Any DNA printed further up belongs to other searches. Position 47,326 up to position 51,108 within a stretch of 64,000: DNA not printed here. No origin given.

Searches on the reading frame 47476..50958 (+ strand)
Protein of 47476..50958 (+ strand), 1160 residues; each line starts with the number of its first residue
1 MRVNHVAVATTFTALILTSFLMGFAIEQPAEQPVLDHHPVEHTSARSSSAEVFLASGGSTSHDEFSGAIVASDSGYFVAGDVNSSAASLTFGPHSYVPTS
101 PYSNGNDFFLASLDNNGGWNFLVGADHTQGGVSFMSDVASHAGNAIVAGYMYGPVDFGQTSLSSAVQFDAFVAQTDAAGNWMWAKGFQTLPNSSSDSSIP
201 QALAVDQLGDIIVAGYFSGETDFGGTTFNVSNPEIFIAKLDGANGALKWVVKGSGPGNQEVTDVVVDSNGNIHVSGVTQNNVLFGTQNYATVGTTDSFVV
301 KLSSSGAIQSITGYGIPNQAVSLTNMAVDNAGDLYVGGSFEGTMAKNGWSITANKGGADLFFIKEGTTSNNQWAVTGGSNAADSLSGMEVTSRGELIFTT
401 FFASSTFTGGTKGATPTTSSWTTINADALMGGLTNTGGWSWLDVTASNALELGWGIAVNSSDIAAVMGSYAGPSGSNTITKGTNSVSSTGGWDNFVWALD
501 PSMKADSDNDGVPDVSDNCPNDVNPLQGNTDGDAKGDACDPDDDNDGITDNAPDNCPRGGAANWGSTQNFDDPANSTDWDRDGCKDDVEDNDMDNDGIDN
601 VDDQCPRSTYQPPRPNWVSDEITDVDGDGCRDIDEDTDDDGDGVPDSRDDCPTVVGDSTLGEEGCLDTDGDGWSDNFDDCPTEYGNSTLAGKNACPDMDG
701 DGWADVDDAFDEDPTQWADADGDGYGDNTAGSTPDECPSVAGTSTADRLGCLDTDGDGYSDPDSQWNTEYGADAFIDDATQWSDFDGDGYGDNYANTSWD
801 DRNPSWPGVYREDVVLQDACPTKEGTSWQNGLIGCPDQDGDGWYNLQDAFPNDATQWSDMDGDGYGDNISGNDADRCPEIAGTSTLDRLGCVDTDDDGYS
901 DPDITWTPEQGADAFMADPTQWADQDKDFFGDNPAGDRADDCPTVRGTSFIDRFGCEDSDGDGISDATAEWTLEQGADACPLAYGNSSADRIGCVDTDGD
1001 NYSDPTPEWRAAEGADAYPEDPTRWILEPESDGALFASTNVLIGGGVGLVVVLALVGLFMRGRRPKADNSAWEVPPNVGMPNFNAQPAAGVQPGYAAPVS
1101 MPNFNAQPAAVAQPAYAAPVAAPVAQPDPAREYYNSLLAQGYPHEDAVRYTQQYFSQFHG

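Call 11: search_protein_families(library=pfam, proteins=[window:47476-50958:+], max_evalue=0.001)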
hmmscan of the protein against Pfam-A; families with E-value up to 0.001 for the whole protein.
window:47476-50958:+ (1160 aa): 2 families
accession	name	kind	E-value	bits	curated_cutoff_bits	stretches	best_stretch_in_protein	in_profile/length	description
PF02412.23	TSP_3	-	1.8e-06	27.9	25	2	530-559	3-31/36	Thrombospondin type 3 repeat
PF06739.17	SBBP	-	0.00045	20.5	20.5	0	260-282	14-36/38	Beta-propeller repeat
